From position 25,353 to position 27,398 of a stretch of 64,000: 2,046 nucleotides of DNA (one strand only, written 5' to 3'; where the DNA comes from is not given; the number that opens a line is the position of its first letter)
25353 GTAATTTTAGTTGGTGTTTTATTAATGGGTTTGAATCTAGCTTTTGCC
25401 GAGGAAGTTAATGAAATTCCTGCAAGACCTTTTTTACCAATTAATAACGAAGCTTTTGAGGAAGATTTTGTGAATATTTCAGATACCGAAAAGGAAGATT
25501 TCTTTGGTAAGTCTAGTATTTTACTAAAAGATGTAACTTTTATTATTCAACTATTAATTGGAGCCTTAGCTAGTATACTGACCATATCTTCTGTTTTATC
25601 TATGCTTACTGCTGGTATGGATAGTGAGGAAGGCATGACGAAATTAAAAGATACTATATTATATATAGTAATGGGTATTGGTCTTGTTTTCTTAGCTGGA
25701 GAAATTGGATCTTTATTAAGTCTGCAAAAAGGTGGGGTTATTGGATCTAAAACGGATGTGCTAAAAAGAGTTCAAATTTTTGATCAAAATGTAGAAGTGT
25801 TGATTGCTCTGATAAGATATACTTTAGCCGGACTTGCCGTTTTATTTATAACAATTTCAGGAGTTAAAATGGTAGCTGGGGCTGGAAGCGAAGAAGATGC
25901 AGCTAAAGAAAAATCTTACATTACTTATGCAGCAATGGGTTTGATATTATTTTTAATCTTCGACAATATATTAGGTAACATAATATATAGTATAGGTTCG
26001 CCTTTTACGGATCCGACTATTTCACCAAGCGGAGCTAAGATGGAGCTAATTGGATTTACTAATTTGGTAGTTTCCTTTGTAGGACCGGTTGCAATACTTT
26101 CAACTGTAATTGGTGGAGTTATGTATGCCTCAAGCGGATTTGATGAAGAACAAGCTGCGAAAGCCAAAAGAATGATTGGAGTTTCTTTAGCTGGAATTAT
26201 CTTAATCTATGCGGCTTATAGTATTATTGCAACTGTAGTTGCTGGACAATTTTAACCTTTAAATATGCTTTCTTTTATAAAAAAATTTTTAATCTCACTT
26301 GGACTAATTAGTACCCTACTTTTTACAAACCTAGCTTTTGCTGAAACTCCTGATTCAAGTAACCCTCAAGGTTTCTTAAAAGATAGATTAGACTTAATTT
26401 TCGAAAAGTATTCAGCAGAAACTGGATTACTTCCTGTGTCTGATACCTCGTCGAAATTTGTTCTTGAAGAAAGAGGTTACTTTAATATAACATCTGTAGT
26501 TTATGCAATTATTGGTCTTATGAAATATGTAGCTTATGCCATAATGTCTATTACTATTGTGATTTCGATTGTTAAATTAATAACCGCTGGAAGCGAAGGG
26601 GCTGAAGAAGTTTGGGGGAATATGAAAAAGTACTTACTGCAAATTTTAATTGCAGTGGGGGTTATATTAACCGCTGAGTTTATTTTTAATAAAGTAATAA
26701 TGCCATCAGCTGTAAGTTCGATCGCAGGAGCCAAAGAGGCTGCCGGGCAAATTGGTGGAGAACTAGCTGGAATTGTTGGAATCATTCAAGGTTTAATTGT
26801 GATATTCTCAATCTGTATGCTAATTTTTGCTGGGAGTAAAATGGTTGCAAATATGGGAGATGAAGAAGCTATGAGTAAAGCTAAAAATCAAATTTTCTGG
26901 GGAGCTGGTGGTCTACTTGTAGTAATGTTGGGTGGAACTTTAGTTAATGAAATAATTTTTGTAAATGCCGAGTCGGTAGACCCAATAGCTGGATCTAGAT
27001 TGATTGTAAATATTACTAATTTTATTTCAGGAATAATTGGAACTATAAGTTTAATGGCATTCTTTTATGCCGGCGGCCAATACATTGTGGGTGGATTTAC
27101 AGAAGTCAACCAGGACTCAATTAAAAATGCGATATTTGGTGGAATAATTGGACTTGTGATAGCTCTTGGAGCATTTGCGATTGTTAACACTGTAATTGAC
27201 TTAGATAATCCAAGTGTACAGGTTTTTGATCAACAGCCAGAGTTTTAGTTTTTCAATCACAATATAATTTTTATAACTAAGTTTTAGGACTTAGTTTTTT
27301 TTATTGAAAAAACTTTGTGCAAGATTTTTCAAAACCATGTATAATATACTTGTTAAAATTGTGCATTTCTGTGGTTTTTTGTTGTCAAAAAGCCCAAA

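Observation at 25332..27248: Two tandem genes, each encoding a triple fusion of VirB2/TrbC-like pilin hairpins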

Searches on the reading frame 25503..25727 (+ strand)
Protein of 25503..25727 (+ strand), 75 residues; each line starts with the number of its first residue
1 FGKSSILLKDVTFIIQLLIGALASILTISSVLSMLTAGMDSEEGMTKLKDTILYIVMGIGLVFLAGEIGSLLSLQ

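Call 56: search_solved_structures(query=A4, max_evalue=10, show_alignments=3)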
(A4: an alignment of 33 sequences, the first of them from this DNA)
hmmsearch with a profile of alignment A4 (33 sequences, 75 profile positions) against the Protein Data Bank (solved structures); distinct sequences matched with E-value up to 10: 2.
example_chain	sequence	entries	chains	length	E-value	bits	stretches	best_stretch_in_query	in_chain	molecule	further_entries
1mp9_A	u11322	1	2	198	0.46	13.7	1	23-51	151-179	TATA-binding protein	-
6agf_A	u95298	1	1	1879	9.1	9.6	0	5-48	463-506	Sodium channel protein type 4 subunit alpha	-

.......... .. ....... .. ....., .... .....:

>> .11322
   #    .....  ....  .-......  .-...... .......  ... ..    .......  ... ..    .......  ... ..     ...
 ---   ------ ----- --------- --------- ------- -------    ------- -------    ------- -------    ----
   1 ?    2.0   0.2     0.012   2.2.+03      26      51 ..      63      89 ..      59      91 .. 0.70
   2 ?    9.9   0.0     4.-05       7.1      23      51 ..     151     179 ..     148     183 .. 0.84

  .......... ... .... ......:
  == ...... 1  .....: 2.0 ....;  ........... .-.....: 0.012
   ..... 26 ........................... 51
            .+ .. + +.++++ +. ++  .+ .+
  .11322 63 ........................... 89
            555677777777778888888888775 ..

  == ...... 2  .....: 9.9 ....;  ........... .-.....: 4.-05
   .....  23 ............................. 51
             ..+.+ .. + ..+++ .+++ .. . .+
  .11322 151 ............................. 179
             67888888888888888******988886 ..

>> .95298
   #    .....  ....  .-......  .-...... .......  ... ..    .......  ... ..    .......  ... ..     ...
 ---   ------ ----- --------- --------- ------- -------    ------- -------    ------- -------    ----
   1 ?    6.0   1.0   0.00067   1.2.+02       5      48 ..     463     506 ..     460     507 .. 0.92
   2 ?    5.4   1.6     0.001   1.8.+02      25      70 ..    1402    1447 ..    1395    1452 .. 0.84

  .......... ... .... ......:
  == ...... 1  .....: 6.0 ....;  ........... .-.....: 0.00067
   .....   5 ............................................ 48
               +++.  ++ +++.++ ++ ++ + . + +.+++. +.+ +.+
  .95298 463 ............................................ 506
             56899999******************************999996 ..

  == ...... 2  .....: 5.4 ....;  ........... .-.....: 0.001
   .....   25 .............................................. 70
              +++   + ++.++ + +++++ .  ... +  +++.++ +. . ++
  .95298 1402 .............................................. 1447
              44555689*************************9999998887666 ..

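Call 57: search_protein_families(library=pfam, alignment_id=A4, max_evalue=1)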
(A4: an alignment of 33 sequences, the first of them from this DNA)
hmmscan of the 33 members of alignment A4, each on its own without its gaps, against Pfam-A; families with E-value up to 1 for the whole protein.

A. member 1, seq(75 aa): 3 families
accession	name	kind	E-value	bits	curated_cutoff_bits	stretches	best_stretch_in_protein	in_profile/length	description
PF18895.5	T4SS_pilin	-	2.9e-06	27.7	26.6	1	8-66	9-65/71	Type IV secretion system pilin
PF04956.18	TrbC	-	0.003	18.2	27.9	1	13-71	46-97/98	TrbC/VIRB2 pilin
PF04290.18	DctQ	-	0.0031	17.8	28.3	1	11-65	65-119/132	Tripartite ATP-independent periplasmic transporters, DctQ component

B. families by the number of members that match (of 33 scanned): 63 families (the first 25 are shown)
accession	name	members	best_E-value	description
PF18895.5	T4SS_pilin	33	4e-12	Type IV secretion system pilin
PF04956.18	TrbC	23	3.6e-05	TrbC/VIRB2 pilin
PF19607.4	DUF6112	6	0.014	Family of unknown function (DUF6112)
PF24396.1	DUF7541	3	0.0021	Family of unknown function (DUF7541)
PF13515.12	FUSC_2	2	0.00064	Fusaric acid resistance protein-like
PF02322.20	Cyt_bd_oxida_II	2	0.012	Cytochrome bd terminal oxidase subunit II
PF19942.4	DUF6404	2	0.017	Family of unknown function (DUF6404)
PF23396.1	DUF7103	2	0.021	Family of unknown function (DUF7103)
PF03994.20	DUF350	2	0.027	Domain of Unknown Function (DUF350)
PF13803.12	DUF4184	2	0.034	Domain of unknown function (DUF4184)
PF19297.4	QcrA_N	2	0.059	QcrA subunit N-terminal region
PF20664.2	DUF6814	2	0.061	Family of unknown function (DUF6814)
PF04290.18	DctQ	1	0.0031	Tripartite ATP-independent periplasmic transporters, DctQ component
PF19727.4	DUF6219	1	0.0045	Family of unknown function (DUF6219)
PF04306.18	DUF456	1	0.0068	Protein of unknown function (DUF456)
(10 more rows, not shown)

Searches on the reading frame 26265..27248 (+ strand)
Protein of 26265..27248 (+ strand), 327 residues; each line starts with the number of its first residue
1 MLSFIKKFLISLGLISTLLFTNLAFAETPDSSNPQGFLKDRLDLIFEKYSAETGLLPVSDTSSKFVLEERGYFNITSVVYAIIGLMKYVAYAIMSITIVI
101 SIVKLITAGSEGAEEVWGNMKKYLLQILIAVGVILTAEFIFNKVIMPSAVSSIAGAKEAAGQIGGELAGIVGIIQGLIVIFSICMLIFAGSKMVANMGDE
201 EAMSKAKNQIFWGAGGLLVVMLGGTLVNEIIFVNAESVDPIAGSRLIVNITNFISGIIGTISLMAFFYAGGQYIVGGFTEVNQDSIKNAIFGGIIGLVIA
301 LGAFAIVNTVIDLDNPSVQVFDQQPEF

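Call 3: search_protein_families(library=pfam, proteins=[window:26265-27248:+], max_evalue=1)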
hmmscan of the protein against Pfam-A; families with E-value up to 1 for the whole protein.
window:26265-27248:+ (327 aa): 3 families
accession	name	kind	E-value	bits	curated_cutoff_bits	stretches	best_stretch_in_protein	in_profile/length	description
PF18895.5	T4SS_pilin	-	3e-10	40.5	26.6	3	167-228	9-69/71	Type IV secretion system pilin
PF24357.1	TMD0_ABC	-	0.81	10.3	27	1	174-257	25-107/159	ABC transporter TMD0 domain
PF16954.10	HRG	-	0.96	10.3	27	1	287-319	2-34/52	Haem-transporter, endosomal/lysosomal, haem-responsive gene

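Call 4: search_protein_families(library=ncbifam, proteins=[window:26265-27248:+], max_evalue=1)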
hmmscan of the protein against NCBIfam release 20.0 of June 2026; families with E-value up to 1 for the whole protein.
window:26265-27248:+ (327 aa): 1 family
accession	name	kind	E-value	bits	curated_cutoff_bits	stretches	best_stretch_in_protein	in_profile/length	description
NF045849.1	ICE_MMCAP2_0565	equivalog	7.5e-08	31.9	40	2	160-230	6-76/80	Mbov_0395 family pilin-like conjugal transfer protein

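Call 19: find_homologous_proteins(query=window:26265-27248:+)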
Query window:26265-27248:+ (327 aa): 62 proteins with E <= 0.001 among 7826 candidates.
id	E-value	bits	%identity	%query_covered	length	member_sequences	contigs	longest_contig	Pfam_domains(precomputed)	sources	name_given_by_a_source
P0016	4.8e-187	639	94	100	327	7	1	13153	PF18895.6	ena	-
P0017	1.5e-176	604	89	100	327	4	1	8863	PF18895.6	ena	-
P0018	4.0e-163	560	85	94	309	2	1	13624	PF18895.6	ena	-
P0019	5.8e-160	550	79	100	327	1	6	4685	PF18895.6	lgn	-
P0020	1.8e-129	450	67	94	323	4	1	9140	PF18895.6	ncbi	-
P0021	1.5e-111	391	62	96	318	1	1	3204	PF18895.6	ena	-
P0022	4.6e-106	373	60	92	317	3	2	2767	PF18895.6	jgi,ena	-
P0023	9.8e-53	198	35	90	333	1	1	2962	PF18895.6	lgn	-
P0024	1.9e-52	197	39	96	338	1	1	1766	PF18895.6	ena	-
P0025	1.2e-48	184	39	90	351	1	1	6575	PF18895.6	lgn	-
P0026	1.4e-45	174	37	95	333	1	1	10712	PF18895.6,PF04956.19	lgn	-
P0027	2.2e-45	173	36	94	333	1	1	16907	PF18895.6,PF04956.19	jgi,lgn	jgi:hypothetical protein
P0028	2.6e-44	170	43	75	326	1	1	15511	PF18895.6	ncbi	-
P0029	5.3e-44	169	33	100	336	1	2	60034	PF18895.6,PF04956.19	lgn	-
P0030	2.0e-43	167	37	98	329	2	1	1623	PF18895.6,PF04956.19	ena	-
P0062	1.8e-23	102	31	76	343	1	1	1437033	PF18895.6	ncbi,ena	-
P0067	2.3e-21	95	29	71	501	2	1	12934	PF18895.6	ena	-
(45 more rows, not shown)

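Call 28: find_encoding_contigs(protein=P0062, flank=10000, max_places=2)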
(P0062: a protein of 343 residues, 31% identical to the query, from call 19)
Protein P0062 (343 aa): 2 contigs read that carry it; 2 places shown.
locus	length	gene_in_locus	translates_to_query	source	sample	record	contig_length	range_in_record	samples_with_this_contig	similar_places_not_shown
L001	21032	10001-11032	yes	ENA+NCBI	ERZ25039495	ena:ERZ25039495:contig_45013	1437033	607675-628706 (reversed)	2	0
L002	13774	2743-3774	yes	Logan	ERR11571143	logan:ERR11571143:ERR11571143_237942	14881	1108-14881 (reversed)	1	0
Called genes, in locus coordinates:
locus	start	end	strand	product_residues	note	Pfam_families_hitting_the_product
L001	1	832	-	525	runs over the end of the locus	-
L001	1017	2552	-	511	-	PF13522:GATase_6, PF13537:GATase_7, PF00156:Pribosyltran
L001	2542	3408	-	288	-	PF00763:THF_DHG_CYH, PF02882:THF_DHG_CYH_C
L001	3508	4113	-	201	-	PF02223:Thymidylate_kin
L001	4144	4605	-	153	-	PF00692:dUTPase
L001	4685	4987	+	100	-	-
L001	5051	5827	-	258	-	PF00687:Ribosomal_L1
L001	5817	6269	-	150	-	PF18920:DUF5671 (weak)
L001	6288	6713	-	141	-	PF03946:Ribosomal_L11_N, PF00298:Ribosomal_L11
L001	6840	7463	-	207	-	-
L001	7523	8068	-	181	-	PF02357:NusG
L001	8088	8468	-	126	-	PF00584:SecE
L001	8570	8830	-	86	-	-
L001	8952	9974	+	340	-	PF04956:TrbC (faint), PF18895:T4SS_pilin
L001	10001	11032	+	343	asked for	PF18895:T4SS_pilin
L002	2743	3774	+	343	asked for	PF18895:T4SS_pilin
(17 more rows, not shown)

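Call 31: find_related_loci(query=A2, collection=genome_contigs, flank=10000)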
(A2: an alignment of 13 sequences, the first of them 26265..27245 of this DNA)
Query A2 (327 aa) in genome_contigs; peptide patterns used: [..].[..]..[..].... (x = any residue, [..] = any of these).
102 stretches matched a pattern; 31 encode a relative of the query (tblastn E <= 1e-3); 31 distinct loci.
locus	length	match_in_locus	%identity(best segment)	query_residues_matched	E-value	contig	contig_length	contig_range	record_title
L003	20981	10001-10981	91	1-327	0e+0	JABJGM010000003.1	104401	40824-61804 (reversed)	MAG: bacterium isolate SI074_bin149 k141_1403701, whole genome shotgun sequence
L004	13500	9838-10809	40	4-325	4e-53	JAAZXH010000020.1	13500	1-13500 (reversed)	MAG: Candidatus Peregrinibacteria bacterium isolate bin120o c_000002033564, whole genome shotgun sequence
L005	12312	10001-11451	38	2-316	3e-48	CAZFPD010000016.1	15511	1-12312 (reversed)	MAG TPA_asm: uncultured Candidatus Peribacteria bacterium isolate SRP308112_co1_35 genome assembly, contig: NODE_6545_le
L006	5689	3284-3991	43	84-318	7e-48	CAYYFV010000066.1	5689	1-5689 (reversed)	MAG TPA_asm: uncultured Candidatus Peribacteria bacterium isolate SRP077602_co3_5 genome assembly, contig: NODE_27681_le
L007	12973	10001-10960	40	2-318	8e-48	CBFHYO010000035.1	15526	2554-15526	MAG: Patescibacteria group bacterium isolate Co_bin_475_orig genome assembly, contig: Co_bin_475_orig_Co_c_000001769507,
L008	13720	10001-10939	36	6-317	1e-45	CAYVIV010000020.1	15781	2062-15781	MAG TPA_asm: uncultured Candidatus Peribacteria bacterium isolate SRP077602_co3_106 genome assembly, contig: NODE_5213_l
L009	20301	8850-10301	39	31-317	3e-42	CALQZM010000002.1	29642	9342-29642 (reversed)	MAG: Candidatus Peribacteria bacterium isolate CH-Oct18-39 genome assembly, contig: CH-Oct18-C1545, whole genome shotgun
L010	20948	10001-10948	34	6-315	2e-33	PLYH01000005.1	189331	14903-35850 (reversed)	MAG: Candidatus Peregrinibacteria bacterium isolate palsa_1335 73.20120700_P3D.295_contig_34567, whole genome shotgun se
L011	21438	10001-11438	35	69-317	3e-32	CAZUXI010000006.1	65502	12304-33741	MAG TPA_asm: uncultured Candidatus Peribacteria bacterium isolate SRP296810_co1_153 genome assembly, contig: NODE_353_le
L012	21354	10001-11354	37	52-315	3e-32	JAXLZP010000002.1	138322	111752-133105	MAG: Candidatus Gracilibacteria bacterium isolate STL-PAT5 C2.212.fa-2, whole genome shotgun sequence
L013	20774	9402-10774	33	56-315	1e-30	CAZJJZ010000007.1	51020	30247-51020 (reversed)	MAG TPA_asm: uncultured Candidatus Peribacteria bacterium isolate SRP290908_co2_6 genome assembly, contig: NODE_764_leng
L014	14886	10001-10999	32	4-315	1e-30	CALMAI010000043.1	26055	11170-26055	MAG TPA_asm: uncultured Candidatus Peregrinibacteria bacterium isolate SRR2107183_bin.16_CONCOCT_v1.1_MAG genome assembl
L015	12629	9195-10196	31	3-315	4e-30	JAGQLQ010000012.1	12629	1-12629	MAG: Candidatus Peregrinibacteria bacterium isolate HKST-UBA20 2015-01-06_1_(paired)_contig_33236, whole genome shotgun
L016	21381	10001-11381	30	2-314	1e-28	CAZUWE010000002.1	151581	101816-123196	MAG TPA_asm: uncultured Candidatus Peribacteria bacterium isolate SRP342105_co1_252 genome assembly, contig: NODE_111_le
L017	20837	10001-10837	32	52-315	1e-30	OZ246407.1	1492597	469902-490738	MAG: uncultured Candidatus Peribacteria bacterium isolate ERP124720_co1_61 genome assembly, chromosome: 1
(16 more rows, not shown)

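Call 69: find_encoding_contigs(protein=P0067, flank=8000, max_places=1)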
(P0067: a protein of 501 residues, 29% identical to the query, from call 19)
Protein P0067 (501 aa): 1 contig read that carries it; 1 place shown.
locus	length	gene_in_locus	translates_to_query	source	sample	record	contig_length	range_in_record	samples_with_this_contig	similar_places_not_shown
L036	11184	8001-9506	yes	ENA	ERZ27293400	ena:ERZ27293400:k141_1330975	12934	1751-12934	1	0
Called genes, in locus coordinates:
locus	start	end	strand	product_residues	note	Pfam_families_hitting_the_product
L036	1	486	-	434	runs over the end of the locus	PF00575:S1, PF23459:S1_RRP5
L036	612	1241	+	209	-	PF13483:Lactamase_B_3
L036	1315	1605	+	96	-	-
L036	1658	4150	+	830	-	PF00521:DNA_topoisoIV, PF03989:DNA_gyraseA_C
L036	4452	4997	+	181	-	PF01135:PCMT (weak), PF01209:Ubie_methyltran, PF06325:PrmA (weak), PF13847:Methyltransf_31, PF08241:Methyltransf_11, PF08242:Methyltransf_12 (weak), PF13649:Methyltransf_25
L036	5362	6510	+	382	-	PF01547:SBP_bac_1, PF13416:SBP_bac_8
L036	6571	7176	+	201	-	PF18895:T4SS_pilin (faint)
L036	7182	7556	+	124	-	PF18895:T4SS_pilin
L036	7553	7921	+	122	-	PF18895:T4SS_pilin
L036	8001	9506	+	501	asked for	PF18895:T4SS_pilin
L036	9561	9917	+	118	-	PF18895:T4SS_pilin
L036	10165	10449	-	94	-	-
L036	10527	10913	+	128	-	PF18895:T4SS_pilin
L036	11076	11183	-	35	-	?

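Call 81: predict_structure(alignment_id=A5)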
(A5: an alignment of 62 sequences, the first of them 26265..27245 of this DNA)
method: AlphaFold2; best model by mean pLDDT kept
length: 327 residues; sequences in the alignment: 62
mean_pLDDT: 71.9   pTM: 0.50
mean pLDDT of the five models: 71.9, 68.6, 68.5, 63.4, 62.5
residues with pLDDT >= 90: 9; 70-90: 196; 50-70: 106; < 50: 16
segments of 3 or more residues with pLDDT < 50: 26-30, 317-319, 323-327
pLDDT, mean of each block of 10 residues (from residue 1): 84 80 51 53 62 56 55 64 73 77 73 75 77 72 59 69 69 79 81 78 82 84 72 62 75 81 83 78 87 89 81 55 45
secondary structure, 60 per line:
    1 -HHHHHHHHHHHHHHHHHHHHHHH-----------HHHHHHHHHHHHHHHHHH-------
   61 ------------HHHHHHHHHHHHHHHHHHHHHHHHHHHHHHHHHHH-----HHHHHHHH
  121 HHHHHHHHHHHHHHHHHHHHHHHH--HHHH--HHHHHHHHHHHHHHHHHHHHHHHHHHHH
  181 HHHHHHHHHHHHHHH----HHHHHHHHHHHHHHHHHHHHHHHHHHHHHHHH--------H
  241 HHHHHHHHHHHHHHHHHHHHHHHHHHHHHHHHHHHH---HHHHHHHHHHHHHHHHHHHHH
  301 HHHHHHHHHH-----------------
elements in order: H2-24 H36-53 H73-107 H113-144 H147-150 H153-195 H200-231 H240-276 H280-310
